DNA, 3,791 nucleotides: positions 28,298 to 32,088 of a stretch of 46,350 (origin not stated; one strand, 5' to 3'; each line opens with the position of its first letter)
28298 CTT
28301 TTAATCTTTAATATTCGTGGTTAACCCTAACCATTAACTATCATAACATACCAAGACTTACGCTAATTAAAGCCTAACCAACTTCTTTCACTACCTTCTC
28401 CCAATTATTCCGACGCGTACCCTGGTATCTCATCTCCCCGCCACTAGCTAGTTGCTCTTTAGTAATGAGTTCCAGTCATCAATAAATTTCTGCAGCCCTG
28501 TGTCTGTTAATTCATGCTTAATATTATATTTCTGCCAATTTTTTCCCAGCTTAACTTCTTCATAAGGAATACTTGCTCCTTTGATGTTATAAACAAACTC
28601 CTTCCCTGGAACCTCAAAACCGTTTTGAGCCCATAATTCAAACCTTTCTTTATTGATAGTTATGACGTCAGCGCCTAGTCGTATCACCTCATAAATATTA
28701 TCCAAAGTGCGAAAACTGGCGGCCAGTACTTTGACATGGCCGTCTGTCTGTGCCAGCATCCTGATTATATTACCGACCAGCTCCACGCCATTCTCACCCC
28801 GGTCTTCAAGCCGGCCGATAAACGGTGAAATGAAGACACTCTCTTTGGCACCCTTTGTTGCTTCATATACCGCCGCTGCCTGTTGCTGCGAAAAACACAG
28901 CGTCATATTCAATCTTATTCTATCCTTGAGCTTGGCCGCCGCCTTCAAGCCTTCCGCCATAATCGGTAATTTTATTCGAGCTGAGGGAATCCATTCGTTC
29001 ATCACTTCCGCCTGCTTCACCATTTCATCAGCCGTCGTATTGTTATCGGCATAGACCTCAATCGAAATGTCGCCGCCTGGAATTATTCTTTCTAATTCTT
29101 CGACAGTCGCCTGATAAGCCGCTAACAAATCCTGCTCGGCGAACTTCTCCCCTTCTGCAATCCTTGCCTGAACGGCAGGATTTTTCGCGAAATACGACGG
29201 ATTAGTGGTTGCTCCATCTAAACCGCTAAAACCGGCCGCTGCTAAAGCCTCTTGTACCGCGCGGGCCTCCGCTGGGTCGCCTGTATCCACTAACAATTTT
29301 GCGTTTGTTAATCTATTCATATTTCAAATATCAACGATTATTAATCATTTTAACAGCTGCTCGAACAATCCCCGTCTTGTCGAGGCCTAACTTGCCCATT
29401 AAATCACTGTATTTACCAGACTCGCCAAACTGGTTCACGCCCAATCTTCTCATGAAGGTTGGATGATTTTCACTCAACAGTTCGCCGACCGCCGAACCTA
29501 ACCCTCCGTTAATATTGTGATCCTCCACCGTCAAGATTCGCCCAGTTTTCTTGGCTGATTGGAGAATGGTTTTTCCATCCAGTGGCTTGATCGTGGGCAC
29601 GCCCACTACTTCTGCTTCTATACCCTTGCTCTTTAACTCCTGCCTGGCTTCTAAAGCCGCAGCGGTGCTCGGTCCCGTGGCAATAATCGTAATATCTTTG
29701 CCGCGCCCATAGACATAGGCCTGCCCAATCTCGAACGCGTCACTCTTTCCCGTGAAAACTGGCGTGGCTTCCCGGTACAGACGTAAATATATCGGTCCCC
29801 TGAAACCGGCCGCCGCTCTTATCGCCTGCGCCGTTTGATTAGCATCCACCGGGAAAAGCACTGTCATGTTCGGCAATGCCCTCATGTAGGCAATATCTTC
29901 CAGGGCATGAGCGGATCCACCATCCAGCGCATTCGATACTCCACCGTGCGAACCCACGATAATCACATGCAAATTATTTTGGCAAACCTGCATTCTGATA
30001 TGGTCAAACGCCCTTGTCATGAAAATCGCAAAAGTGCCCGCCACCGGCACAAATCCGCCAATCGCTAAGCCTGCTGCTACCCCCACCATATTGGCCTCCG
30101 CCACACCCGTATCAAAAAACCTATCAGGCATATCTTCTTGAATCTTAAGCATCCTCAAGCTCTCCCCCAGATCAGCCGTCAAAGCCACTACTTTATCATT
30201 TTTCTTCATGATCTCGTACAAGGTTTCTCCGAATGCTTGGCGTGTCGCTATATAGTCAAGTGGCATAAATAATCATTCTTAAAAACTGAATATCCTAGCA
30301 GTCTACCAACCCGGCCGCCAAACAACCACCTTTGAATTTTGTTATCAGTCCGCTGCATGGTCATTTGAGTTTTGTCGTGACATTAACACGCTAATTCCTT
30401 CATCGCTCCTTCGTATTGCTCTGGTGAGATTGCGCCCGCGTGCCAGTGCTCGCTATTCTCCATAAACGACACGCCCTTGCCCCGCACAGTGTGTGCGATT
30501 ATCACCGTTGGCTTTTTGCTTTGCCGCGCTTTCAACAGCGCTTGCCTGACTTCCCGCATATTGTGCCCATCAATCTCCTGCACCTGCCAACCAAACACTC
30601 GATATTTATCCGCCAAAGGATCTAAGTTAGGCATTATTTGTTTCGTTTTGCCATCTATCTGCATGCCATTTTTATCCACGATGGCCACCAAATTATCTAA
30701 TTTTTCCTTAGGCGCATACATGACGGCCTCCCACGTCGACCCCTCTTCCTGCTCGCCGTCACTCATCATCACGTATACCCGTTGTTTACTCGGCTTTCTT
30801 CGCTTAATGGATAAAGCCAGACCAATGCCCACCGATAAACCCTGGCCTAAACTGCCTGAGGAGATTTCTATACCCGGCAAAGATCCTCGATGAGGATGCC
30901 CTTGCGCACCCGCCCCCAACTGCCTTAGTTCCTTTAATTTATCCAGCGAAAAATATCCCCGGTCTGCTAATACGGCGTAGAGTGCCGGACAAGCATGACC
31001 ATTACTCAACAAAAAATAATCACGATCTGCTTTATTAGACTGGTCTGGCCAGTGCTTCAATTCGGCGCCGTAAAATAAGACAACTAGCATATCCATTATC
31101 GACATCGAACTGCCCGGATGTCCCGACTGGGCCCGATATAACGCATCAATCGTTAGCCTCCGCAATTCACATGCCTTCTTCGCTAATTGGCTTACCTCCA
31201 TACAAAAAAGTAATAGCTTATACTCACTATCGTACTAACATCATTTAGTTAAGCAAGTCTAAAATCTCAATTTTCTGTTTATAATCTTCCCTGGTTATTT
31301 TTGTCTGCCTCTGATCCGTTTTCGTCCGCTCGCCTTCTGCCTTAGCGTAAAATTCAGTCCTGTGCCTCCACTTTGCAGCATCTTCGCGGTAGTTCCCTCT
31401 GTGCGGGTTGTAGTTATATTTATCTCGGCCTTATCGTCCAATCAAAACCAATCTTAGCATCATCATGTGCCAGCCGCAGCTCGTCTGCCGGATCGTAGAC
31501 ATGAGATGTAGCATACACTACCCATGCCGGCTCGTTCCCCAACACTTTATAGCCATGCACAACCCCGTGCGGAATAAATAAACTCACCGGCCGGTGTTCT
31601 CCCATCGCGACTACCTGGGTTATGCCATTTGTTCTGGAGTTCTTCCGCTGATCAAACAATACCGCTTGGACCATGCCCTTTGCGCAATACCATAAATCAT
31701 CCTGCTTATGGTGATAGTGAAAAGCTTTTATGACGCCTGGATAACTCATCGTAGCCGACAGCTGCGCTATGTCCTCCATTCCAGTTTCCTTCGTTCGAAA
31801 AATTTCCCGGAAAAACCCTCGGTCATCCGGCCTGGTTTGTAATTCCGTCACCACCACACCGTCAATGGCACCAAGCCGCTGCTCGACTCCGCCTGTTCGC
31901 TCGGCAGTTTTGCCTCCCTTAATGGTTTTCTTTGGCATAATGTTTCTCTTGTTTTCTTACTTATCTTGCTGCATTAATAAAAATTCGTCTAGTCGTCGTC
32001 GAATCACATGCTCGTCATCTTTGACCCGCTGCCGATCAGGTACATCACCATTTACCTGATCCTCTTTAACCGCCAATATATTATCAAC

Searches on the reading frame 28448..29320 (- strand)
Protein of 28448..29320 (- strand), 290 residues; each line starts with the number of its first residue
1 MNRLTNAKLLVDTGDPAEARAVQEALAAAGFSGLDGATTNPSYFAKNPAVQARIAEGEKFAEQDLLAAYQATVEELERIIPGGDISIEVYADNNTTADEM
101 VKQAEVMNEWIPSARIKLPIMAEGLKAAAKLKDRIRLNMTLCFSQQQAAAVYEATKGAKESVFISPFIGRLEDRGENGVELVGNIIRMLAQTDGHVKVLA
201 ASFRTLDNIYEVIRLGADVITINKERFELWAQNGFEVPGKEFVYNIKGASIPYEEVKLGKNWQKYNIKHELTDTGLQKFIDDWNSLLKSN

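Call 7: search_protein_families(library=pfam, proteins=[window:28448-29320:-], max_evalue=0.001)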
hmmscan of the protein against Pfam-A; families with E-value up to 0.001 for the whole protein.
window:28448-29320:- (290 aa): 1 family
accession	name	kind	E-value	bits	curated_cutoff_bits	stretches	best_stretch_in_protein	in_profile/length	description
PF00923.25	TAL_FSA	-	1.8e-40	139.5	27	1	12-289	4-284/285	Transaldolase/Fructose-6-phosphate aldolase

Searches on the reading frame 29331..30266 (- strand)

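Call 7: search_protein_families(library=pfam, proteins=[window:29331-30266:-], max_evalue=0.001)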
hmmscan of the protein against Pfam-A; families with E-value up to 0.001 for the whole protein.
window:29331-30266:- (311 aa): 3 families
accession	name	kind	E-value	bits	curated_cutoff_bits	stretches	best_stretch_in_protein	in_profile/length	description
PF02779.29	Transket_pyr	-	1.2e-42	145.9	27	1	6-168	3-172/174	Transketolase, pyrimidine binding domain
PF02780.25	Transketolase_C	-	1e-29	103.4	25.9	1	181-300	1-124/124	Transketolase, C-terminal domain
PF22613.1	Transketolase_C_1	-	1.9e-09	38.2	27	1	189-296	11-113/113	Transketolase-like TK C-terminal domain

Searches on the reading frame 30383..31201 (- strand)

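Call 7: search_protein_families(library=pfam, proteins=[window:30383-31201:-], max_evalue=0.001)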
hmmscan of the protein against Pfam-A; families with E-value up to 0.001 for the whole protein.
window:30383-31201:- (272 aa): 3 families
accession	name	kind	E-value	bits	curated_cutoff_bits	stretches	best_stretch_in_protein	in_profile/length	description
PF00456.26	Transketolase_N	-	4e-60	204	22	1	12-261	8-266/334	Transketolase, thiamine diphosphate binding domain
PF13292.11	DXP_synthase_N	-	6.4e-12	45.8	21.2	1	2-186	14-179/274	1-deoxy-D-xylulose-5-phosphate synthase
PF09364.15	XFP_N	-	0.00093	18.5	23.7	0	107-222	131-244/364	XFP N-terminal domain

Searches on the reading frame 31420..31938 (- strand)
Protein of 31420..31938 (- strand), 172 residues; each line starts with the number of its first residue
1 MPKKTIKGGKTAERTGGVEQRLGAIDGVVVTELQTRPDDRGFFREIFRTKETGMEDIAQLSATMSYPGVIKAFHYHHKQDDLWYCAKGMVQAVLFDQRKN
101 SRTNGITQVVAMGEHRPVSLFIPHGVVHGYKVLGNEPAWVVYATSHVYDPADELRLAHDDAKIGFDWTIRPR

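Call 8: search_protein_families(library=pfam, proteins=[window:31420-31938:-], max_evalue=0.001)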
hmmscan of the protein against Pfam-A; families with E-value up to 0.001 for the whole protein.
window:31420-31938:- (172 aa): 2 families
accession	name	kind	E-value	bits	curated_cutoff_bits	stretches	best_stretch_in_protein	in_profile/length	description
PF00908.23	dTDP_sugar_isom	-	1.5e-29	103.3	27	1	24-168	3-153/168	dTDP-4-dehydrorhamnose 3,5-epimerase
PF14667.12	Polysacc_synt_C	-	3.1e-08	34.1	28.7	1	38-152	3-107/111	Polysaccharide biosynthesis C-terminal domain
